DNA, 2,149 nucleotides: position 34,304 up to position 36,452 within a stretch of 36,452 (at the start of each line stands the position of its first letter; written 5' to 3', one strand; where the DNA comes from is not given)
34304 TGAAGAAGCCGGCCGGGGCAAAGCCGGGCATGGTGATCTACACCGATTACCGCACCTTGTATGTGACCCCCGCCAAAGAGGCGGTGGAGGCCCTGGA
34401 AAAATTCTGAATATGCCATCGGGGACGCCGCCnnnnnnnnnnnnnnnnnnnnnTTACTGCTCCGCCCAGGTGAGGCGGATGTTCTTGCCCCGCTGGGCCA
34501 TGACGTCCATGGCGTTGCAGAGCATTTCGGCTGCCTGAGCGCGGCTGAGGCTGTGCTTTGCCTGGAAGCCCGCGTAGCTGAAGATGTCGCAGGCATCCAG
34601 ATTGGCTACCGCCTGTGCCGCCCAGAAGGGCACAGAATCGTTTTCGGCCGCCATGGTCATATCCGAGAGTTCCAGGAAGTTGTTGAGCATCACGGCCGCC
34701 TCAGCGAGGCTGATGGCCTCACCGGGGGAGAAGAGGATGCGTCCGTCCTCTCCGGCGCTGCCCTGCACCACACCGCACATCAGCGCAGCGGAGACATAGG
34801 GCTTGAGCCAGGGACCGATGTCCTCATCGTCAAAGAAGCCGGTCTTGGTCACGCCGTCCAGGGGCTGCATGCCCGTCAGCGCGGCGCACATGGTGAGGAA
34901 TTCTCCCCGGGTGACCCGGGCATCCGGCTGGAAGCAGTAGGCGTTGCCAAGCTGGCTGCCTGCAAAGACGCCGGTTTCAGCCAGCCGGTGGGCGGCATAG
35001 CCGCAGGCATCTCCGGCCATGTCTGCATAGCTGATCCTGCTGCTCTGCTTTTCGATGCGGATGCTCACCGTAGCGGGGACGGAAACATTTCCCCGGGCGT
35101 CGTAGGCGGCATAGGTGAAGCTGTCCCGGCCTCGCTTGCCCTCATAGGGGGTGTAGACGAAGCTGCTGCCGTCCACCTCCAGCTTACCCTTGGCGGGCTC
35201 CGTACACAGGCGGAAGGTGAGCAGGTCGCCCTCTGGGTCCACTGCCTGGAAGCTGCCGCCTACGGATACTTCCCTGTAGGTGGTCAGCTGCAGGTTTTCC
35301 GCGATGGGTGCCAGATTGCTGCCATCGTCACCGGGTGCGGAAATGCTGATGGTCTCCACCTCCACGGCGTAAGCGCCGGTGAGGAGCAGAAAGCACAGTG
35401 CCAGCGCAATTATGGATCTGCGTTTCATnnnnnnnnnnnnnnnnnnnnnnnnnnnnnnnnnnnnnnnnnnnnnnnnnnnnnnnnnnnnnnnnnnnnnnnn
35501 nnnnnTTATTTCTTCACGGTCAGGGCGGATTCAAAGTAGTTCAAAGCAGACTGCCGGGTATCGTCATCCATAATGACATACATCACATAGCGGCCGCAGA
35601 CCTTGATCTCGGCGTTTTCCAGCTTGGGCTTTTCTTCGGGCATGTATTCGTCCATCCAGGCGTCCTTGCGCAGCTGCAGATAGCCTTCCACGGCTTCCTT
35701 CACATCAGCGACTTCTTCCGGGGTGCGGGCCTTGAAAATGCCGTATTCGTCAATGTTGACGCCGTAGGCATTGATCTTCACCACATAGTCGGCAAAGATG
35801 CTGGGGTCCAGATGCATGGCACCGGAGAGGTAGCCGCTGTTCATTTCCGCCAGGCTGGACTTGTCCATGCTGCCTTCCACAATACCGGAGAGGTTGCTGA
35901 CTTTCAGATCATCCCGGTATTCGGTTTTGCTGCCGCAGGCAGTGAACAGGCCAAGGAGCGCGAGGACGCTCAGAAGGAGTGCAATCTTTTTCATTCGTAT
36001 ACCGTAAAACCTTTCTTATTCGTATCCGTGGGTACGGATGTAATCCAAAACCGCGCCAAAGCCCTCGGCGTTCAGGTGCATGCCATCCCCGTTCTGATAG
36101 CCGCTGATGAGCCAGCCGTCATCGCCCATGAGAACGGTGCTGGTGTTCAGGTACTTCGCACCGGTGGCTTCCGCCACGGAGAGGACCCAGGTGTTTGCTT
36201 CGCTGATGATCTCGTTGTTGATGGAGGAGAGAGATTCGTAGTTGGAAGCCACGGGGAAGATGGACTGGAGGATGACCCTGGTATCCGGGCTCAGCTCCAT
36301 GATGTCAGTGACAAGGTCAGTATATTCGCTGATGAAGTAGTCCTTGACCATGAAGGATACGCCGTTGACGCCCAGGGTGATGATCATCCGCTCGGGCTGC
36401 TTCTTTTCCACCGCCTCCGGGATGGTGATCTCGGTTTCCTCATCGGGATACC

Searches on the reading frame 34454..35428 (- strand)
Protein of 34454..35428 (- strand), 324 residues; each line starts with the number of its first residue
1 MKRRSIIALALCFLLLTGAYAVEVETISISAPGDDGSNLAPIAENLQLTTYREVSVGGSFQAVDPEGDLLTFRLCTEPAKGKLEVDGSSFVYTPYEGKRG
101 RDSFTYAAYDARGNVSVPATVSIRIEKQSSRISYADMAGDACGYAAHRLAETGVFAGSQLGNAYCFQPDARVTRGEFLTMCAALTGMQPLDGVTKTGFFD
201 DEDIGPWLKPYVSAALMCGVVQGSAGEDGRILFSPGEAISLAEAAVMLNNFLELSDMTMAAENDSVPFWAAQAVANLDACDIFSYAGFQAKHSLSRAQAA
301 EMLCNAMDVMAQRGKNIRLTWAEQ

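Call 10: search_protein_families(library=pfam, proteins=[window:34454-35428:-], max_evalue=0.001)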
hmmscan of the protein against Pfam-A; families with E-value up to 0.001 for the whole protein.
window:34454-35428:- (324 aa): 4 families
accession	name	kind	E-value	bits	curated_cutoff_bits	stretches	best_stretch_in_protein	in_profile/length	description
PF17963.7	Big_9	-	2.9e-10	41.3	23.6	1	38-123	1-88/89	Bacterial Ig domain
PF00395.25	SLH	-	2.4e-08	34.2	20.8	0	134-177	2-43/44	S-layer homology domain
PF17803.7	Cadherin_4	-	9e-05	23.3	25.1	1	36-92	9-71/71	Bacterial cadherin-like domain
PF17892.7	Cadherin_5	-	0.00024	21.3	26.5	1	62-125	33-97/98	Cadherin-like domain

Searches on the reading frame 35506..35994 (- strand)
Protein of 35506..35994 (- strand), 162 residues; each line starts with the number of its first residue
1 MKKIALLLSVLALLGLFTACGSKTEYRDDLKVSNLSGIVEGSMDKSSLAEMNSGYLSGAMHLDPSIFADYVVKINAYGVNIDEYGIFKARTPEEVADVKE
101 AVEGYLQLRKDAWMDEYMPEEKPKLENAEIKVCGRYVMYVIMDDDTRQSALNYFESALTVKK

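Call 10: search_protein_families(library=pfam, proteins=[window:35506-35994:-], max_evalue=0.001)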
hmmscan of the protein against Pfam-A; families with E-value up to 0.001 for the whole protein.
window:35506-35994:- (162 aa): 1 family
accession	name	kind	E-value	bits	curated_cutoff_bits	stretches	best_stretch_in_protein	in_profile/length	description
PF14270.11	DUF4358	-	2e-20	73.3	25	1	44-141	4-101/102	Domain of unknown function (DUF4358)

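Call 58: find_encoding_contigs(protein=window:35506-35994:-, flank=10000, max_places=4)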
Protein window:35506-35994:- (162 aa): no gene with exactly this product is on record in the collection.

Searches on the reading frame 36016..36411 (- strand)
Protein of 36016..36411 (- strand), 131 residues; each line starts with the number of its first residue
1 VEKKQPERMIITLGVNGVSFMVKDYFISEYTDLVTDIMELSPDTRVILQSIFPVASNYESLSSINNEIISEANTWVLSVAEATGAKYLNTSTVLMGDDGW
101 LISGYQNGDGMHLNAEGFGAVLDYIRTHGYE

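Call 10: search_protein_families(library=pfam, proteins=[window:36016-36411:-], max_evalue=0.001)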
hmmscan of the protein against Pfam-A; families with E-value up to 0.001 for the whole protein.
window:36016-36411:- (131 aa): 1 family
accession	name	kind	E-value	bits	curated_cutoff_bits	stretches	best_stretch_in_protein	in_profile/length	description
PF13472.12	Lipase_GDSL_2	-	4.3e-14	53.8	32.9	1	4-117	61-175/178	GDSL-like Lipase/Acylhydrolase family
